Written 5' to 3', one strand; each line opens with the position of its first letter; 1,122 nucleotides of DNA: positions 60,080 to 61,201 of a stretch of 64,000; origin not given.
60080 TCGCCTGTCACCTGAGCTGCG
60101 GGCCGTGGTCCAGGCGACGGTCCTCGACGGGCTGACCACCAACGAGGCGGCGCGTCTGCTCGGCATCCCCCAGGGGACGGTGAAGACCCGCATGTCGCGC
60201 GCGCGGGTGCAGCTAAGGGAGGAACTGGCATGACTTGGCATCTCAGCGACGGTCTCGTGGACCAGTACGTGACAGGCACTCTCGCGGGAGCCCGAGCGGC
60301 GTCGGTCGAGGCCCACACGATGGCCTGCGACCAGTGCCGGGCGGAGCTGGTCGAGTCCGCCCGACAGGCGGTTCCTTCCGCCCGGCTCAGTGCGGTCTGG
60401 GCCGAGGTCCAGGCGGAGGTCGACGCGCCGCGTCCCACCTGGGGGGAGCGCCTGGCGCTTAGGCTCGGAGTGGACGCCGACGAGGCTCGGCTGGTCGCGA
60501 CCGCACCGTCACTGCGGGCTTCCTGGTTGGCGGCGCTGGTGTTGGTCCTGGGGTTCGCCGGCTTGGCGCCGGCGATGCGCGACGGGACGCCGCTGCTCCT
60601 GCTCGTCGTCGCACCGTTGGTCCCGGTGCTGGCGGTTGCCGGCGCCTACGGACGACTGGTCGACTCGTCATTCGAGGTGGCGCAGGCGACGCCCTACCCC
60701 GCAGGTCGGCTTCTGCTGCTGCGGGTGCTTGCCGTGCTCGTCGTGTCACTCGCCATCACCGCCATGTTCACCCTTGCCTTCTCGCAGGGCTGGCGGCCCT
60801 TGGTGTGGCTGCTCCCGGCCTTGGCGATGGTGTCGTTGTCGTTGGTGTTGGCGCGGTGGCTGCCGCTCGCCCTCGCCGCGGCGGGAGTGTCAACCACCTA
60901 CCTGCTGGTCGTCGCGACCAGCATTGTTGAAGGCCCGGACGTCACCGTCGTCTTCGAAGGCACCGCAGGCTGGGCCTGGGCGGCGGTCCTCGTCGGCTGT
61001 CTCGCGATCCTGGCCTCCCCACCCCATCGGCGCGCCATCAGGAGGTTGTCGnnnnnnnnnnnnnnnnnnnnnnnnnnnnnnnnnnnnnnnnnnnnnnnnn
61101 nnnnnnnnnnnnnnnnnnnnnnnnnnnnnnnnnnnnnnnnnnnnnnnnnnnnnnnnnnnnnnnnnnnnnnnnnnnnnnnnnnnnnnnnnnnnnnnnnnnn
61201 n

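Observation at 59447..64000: Six-gene ECF sigma operon with every junction overlapping: sigma - polytopic zf-HC2 anti-sigma - ABC ATPase - ABC-2 permease - membrane protein - S41 peptidase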

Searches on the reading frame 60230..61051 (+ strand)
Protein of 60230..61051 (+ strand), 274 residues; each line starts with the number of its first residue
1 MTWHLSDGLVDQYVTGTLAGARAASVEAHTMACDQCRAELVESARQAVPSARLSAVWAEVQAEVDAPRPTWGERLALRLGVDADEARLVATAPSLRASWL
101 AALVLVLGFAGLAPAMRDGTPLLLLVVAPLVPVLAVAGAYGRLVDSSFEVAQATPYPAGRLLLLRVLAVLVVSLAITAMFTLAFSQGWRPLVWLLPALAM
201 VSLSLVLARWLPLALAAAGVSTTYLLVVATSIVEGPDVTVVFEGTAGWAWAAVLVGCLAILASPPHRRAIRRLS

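Call 4: search_protein_families(library=pfam, proteins=[window:60230-61051:+], max_evalue=0.1)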
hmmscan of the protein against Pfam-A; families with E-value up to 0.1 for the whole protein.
window:60230-61051:+ (274 aa): 1 family
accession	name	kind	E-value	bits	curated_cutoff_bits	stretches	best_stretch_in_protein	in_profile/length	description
PF13490.11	zf-HC2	-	0.00057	20.4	22.2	1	9-37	7-35/35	Putative zinc-finger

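Call 5: search_protein_families(library=ncbifam, proteins=[window:60230-61051:+], max_evalue=0.1)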
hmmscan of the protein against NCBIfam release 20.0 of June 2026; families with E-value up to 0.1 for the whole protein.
window:60230-61051:+ (274 aa): 2 families
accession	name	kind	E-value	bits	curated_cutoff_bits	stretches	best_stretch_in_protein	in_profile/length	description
NF052368.1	antisigmaE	subfamily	0.0062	16.3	50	1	9-37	10-38/48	anti-sigma factor family protein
TIGR02451.1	anti_sig_ChrR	subfamily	0.012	15.4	124.5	1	4-43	2-41/216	ChrR family anti-sigma-E factor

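Call 8: find_related_loci(query=window:60230-61051:+, collection=genome_contigs, flank=10000)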
Query window:60230-61051:+ (274 aa) in genome_contigs; peptide patterns used: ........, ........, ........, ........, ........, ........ (x = any residue, [..] = any of these).
250 stretches matched a pattern, but none encodes a relative of the query by tblastn (E <= 1e-3).

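Call 9: find_homologous_proteins(query=window:60230-61051:+, max_evalue=0.001)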
Query window:60230-61051:+ (274 aa): 112 proteins with E <= 0.001 among 8000 candidates.
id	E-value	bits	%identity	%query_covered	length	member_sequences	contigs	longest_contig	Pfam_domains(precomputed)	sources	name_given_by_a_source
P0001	1.5e-163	561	100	100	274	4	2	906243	-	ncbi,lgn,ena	-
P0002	5.4e-105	369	67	100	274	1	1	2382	PF13490.12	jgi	jgi:hypothetical protein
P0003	1.2e-76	276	54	100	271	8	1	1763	PF13490.12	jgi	-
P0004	1.5e-74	269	53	100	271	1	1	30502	PF13490.12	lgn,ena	-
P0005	9.4e-73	263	53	100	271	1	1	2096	PF13490.12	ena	-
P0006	3.9e-65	238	50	100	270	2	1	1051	PF13490.12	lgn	-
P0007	6.3e-65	237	51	99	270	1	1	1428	PF13490.12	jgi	jgi:hypothetical protein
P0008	6.2e-64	234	51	100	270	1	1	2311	-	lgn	-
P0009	3.5e-63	232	51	100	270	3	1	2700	PF13490.12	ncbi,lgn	-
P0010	2.3e-62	229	49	100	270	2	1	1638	PF13490.12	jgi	jgi:hypothetical protein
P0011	2.8e-62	229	49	100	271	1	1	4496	PF13490.12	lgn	-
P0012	2.0e-61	226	48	99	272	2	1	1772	PF13490.12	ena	-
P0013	2.6e-60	222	48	100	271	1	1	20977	PF13490.12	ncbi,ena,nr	ncbi:MAG TPA: zf-HC2 domain-containing protein [Actinomycetes bacterium]|nr:zf-HC2 domain-containing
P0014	8.1e-59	217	46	99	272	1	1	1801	PF13490.12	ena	-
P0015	7.2e-58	214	45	99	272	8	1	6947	PF13490.12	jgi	jgi:hypothetical protein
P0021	2.4e-56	209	44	99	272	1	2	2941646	-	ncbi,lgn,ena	-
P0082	1.5e-30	125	39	77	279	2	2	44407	-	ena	-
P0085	2.9e-30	124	43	67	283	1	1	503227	-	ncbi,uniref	ncbi:hypothetical protein GCM10010191_44920 [Actinomadura vinacea]|uniref:Zf-HC2 domain-containing p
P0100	3.2e-25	107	44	64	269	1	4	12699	-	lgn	-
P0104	8.3e-23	99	38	76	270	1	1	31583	PF13490.12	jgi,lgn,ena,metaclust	metaclust:\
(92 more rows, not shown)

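Call 10: find_encoding_contigs(protein=P0001, flank=10000, max_places=3)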
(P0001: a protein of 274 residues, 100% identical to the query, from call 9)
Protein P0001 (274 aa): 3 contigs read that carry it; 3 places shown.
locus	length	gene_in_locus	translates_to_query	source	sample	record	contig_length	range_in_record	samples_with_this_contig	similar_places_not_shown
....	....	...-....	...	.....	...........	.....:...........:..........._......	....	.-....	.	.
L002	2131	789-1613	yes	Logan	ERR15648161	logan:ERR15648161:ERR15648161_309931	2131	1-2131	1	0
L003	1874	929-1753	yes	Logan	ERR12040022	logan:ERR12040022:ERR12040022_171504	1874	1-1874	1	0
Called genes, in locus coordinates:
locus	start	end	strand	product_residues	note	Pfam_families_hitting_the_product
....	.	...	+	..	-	?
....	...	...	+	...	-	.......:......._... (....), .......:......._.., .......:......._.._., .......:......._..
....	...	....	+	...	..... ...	-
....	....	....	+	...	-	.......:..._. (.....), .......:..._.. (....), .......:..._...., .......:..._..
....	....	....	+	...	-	-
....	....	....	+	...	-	-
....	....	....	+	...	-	?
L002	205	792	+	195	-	PF07638:Sigma70_ECF (weak), PF04542:Sigma70_r2, PF08281:Sigma70_r4_2, PF04545:Sigma70_r4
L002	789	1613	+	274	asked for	-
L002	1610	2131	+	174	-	?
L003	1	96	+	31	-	?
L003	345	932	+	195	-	PF07638:Sigma70_ECF (weak), PF04542:Sigma70_r2, PF08281:Sigma70_r4_2, PF04545:Sigma70_r4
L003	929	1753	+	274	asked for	-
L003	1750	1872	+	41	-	?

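Call 11: find_encoding_contigs(protein=P0021, flank=10000, max_places=2)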
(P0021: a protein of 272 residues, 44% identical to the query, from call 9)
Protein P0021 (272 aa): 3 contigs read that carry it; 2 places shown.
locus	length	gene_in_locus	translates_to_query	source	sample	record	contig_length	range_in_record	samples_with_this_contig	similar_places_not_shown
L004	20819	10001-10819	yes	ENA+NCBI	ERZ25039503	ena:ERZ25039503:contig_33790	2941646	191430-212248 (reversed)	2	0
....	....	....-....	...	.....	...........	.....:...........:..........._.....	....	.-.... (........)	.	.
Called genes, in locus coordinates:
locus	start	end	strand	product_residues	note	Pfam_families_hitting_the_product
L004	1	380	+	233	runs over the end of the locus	PF00005:ABC_tran, PF02463:SMC_N (faint), PF13304:AAA_21 (faint)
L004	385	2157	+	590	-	PF01590:GAF, PF13185:GAF_2, PF13492:GAF_3 (faint), PF07730:HisKA_3, PF02518:HATPase_c, PF13581:HATPase_c_2 (weak)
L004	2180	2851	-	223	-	PF00072:Response_reg, PF08281:Sigma70_r4_2 (weak), PF00196:GerE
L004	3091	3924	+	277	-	-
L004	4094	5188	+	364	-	PF00676:E1_dh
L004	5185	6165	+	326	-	PF02779:Transket_pyr, PF02780:Transketolase_C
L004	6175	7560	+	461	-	PF00364:Biotin_lipoyl, PF02817:E3_binding, PF00198:2-oxoacid_dh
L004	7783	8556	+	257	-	PF00795:CN_hydrolase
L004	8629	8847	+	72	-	PF11127:YgaP-like_TM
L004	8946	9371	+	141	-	PF04542:Sigma70_r2 (weak)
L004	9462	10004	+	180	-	PF07638:Sigma70_ECF (weak), PF04542:Sigma70_r2, PF08281:Sigma70_r4_2, PF04545:Sigma70_r4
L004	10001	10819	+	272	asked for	-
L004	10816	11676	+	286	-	PF00005:ABC_tran, PF13304:AAA_21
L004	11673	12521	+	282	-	-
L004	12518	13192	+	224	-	-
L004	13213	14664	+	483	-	PF01212:Beta_elim_lyase (weak), PF00282:Pyridoxal_deC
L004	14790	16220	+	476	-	PF03577:Peptidase_C69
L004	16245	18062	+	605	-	PF00578:AhpC-TSA, PF08534:Redoxin, PF01436:NHL (faint), PF13098:Thioredoxin_2 (faint), PF13905:Thioredoxin_8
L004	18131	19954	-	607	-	PF02770:Acyl-CoA_dh_M, PF00441:Acyl-CoA_dh_1, PF22924:ACOX_C_alpha1 (weak), PF12806:Acyl-CoA_dh_C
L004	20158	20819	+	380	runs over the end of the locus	-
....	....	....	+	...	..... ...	-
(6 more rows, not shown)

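Call 12: find_encoding_contigs(protein=P0085, flank=10000, max_places=2)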
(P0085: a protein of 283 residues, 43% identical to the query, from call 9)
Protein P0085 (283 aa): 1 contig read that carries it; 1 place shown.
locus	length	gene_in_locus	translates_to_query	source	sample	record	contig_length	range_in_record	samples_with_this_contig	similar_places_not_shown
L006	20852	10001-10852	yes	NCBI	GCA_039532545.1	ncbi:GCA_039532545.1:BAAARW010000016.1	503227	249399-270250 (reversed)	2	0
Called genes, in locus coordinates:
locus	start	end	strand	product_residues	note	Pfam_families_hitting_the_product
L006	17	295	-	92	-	-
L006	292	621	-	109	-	-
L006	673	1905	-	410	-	PF01381:HTH_3 (faint), PF13560:HTH_31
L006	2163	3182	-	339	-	PF00561:Abhydrolase_1, PF12146:Hydrolase_4, PF12695:Abhydrolase_5 (faint), PF12697:Abhydrolase_6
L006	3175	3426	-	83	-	-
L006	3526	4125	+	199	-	PF00440:TetR_N, PF13977:TetR_C_6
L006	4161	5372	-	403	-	PF01135:PCMT, PF13649:Methyltransf_25 (weak)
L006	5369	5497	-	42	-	-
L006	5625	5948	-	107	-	-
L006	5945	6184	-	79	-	-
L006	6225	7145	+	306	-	PF13560:HTH_31, PF19054:DUF5753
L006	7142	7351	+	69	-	PF04149:DUF397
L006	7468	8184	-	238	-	PF21695:GlnR_1st, PF00486:Trans_reg_C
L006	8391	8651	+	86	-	-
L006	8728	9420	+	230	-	PF11209:LmeA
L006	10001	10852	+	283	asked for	-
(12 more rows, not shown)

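Call 14: find_encoding_contigs(protein=P0004, flank=10000, max_places=1)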
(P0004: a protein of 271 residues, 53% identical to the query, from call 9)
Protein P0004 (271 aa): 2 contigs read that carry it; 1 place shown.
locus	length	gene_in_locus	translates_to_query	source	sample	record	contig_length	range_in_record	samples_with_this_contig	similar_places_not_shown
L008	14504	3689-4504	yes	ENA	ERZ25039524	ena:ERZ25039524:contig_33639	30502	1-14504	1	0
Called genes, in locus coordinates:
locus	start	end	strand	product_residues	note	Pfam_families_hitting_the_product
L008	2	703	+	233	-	?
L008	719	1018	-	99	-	PF07398:MDMPI_C (weak)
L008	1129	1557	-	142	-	PF11716:MDMPI_N, PF12867:DinB_2 (weak)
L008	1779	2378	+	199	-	PF00795:CN_hydrolase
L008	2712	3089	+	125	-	-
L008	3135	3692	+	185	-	PF07638:Sigma70_ECF (weak), PF04542:Sigma70_r2, PF08281:Sigma70_r4_2, PF04545:Sigma70_r4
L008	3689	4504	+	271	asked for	PF13490:zf-HC2 (faint)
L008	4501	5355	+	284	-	PF00005:ABC_tran, PF13304:AAA_21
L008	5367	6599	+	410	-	-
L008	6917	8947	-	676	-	PF00561:Abhydrolase_1, PF08386:Abhydrolase_4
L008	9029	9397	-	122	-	PF19690:DUF6191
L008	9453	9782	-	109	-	PF12806:Acyl-CoA_dh_C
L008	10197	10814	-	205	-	PF02770:Acyl-CoA_dh_M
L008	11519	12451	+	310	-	PF04237:YjbR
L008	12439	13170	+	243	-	PF22769:DCD, PF22569:DCD_C, PF00692:dUTPase (weak)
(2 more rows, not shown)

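Call 15: find_encoding_contigs(protein=P0013, flank=10000, max_places=1)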
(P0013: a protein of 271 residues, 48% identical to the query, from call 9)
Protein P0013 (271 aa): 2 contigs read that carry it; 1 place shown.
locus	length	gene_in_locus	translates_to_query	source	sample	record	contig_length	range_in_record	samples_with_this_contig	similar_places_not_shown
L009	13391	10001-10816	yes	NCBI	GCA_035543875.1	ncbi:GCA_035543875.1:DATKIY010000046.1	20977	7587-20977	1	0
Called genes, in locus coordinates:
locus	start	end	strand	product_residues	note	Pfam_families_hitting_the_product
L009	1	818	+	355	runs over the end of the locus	PF00155:Aminotran_1_2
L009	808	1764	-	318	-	PF00892:EamA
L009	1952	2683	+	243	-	PF02210:Laminin_G_2 (weak)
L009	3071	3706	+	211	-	-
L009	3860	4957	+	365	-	PF00676:E1_dh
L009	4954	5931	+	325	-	PF02779:Transket_pyr, PF02780:Transketolase_C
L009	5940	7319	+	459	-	PF00364:Biotin_lipoyl, PF02817:E3_binding, PF00198:2-oxoacid_dh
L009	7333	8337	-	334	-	PF00041:fn3 (weak)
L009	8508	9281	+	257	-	PF00795:CN_hydrolase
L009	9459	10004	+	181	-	PF07638:Sigma70_ECF (weak), PF04542:Sigma70_r2, PF08281:Sigma70_r4_2, PF04545:Sigma70_r4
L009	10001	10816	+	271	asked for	PF13490:zf-HC2 (weak)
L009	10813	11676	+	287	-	PF13476:AAA_23 (weak), PF00005:ABC_tran, PF13304:AAA_21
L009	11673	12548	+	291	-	-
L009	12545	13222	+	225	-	-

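Call 20: find_related_loci(query=A2, collection=genome_contigs, flank=10000)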
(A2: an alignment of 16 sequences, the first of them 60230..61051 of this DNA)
Query A2 (274 aa) in genome_contigs; peptide patterns used: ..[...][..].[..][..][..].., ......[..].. (x = any residue, [..] = any of these).
266 stretches matched a pattern; 15 encode a relative of the query (tblastn E <= 1e-3); 15 distinct loci.
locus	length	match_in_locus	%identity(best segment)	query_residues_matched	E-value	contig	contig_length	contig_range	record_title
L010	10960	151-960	46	1-272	1e-62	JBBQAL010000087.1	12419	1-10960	MAG: Candidatus Nanopelagicales bacterium isolate Co_metawrap_1463 Cmw_1463_k141_4915922_length_12419_cov_12.3766, whole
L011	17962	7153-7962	46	1-272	3e-62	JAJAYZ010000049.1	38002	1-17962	MAG: Actinomycetes bacterium isolate CAN_BIN24 c_000000106035, whole genome shotgun sequence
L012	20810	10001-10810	51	1-273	2e-61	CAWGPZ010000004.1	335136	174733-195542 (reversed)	MAG: uncultured Actinomycetota bacterium isolate MFD09779.bin.1.42 genome assembly, contig: contig_14275, whole genome s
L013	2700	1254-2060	51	1-273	2e-61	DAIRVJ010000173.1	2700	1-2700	MAG TPA_asm: Candidatus Nanopelagicales bacterium isolate CTOTU26090 NODE_50462_length_2700_cov_12.713043, whole genome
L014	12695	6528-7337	47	1-272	3e-61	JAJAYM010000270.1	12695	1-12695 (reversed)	MAG: Actinomycetes bacterium isolate CAN_BIN10 c_000000146919, whole genome shotgun sequence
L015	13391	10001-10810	48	1-273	1e-59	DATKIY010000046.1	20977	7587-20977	MAG TPA_asm: Actinomycetes bacterium isolate SMAG_U14616 k141_2353966, whole genome shotgun sequence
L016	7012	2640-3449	45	1-272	8e-58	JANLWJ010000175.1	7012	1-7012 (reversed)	MAG: Actinomycetes bacterium isolate OTE_20_metabat_391 OTE_20_k141_3149023, whole genome shotgun sequence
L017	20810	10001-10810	44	1-272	6e-57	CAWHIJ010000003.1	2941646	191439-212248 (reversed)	MAG: uncultured Actinomycetota bacterium isolate MFD02979.bin.1.39 genome assembly, contig: contig_33790, whole genome s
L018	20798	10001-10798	49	1-269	7e-56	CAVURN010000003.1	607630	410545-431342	MAG: uncultured Actinomycetota bacterium isolate MFD09730.bin.2.141 genome assembly, contig: contig_2013, whole genome s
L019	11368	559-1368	46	1-272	3e-54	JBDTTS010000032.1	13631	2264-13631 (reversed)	MAG: Actinomycetes bacterium isolate cluster3_bin.301 NODE_18503_length_13631_cov_5.362183, whole genome shotgun sequenc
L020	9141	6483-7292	44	1-272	5e-49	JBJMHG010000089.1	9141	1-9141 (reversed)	MAG: Actinomycetes bacterium isolate 12C16O_0h_50_unf_bin_17 k141_31042, whole genome shotgun sequence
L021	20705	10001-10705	46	1-239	5e-46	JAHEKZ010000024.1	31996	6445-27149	MAG: Actinomycetes bacterium isolate Ww60 NODE_2277_length_31996_cov_16.576125, whole genome shotgun sequence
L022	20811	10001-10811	54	1-272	2e-45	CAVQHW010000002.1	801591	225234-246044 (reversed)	MAG: uncultured Actinomycetota bacterium isolate MFD09730.bin.1.8 genome assembly, contig: contig_19215, whole genome sh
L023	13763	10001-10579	46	1-197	4e-44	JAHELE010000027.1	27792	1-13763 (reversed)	MAG: Actinomycetes bacterium isolate Ww61 NODE_2904_length_27792_cov_4.316360, whole genome shotgun sequence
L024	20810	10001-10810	50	1-273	6e-59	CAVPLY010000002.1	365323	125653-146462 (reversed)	MAG: uncultured Actinomycetota bacterium isolate MFD09779.bin.3.245 genome assembly, contig: contig_14279, whole genome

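Call 47: predict_structure(alignment_id=A5)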
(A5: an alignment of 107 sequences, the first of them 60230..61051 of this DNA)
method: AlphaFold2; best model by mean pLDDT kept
length: 274 residues; sequences in the alignment: 107
mean_pLDDT: 86.7   pTM: 0.72
mean pLDDT of the five models: 86.7, 85.9, 83.4, 82.9, 82.6
residues with pLDDT >= 90: 125; 70-90: 135; 50-70: 13; < 50: 1
segments of 3 or more residues with pLDDT < 50: none
pLDDT, mean of each block of 10 residues (from residue 1): 93 96 96 97 92 93 88 92 89 74 79 66 80 83 78 81 85 84 79 88 93 93 94 87 90 96 86 60
secondary structure, 60 per line:
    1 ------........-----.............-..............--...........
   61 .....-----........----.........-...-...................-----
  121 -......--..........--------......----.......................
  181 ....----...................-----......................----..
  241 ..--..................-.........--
elements in order: H7-14 H20-32 H34-47 H50-65 H71-78 H83-91 H97-115 H122-127 H130-139 H148-153 H158-184 H189-207 H213-234 H239-242 H245-262 H264-272

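Call 51: search_solved_structures(query=A5, max_evalue=1, show_alignments=2)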
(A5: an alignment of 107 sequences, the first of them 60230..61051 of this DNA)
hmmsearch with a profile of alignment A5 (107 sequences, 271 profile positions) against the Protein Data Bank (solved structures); distinct sequences matched with E-value up to 1: 8.
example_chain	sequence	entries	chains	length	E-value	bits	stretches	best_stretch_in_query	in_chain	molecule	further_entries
2q1z_B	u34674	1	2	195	4.1e-05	26.3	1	3-42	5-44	Anti-Sigma factor ChrR, transcriptional activator ChrR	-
2z2s_B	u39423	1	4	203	4.2e-05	26.2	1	3-42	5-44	Anti-Sigma factor ChrR, transcriptional activator ChrR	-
8rlz_A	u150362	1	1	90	0.00035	23.2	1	8-63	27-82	Antisigma factor DdvA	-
3hug_B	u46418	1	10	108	0.002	20.7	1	11-50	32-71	PROBABLE CONSERVED MEMBRANE PROTEIN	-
8rot_B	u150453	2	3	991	0.0051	19.4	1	8-63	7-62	CHAT domain-containing protein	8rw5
5wuq_C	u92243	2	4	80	0.011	18.3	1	9-62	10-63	Anti-sigma-W factor RsiW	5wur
9l94_H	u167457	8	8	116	0.16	14.5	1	43-76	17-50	Large ribosomal subunit protein eL18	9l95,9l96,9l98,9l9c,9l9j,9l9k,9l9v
3b83_A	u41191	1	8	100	0.62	12.6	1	119-150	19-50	TEN-D3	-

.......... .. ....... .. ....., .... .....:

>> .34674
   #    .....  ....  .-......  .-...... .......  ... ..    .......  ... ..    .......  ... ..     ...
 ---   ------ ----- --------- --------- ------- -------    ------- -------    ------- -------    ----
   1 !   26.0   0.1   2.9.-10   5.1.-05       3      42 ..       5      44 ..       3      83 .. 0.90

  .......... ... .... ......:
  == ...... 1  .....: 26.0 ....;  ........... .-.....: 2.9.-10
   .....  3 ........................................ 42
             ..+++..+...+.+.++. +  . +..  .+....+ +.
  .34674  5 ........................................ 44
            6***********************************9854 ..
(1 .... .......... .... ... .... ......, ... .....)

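Call 78: list_cluster_members(proteins=[P0001, P0113, P0118])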
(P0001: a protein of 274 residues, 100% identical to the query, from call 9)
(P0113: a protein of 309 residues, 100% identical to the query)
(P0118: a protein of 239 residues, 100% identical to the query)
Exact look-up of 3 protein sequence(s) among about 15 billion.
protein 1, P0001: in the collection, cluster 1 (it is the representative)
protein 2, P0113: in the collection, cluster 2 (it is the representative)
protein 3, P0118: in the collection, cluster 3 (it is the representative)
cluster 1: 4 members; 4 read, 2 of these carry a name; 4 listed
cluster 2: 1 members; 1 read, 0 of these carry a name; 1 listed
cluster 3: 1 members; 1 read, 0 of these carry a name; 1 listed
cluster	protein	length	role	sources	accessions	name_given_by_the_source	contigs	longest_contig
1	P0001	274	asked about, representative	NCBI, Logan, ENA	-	-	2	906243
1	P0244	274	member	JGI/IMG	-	hypothetical protein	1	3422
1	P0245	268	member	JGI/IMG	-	hypothetical protein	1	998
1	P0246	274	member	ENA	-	-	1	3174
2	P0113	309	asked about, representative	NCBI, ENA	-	-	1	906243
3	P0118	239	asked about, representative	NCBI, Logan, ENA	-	-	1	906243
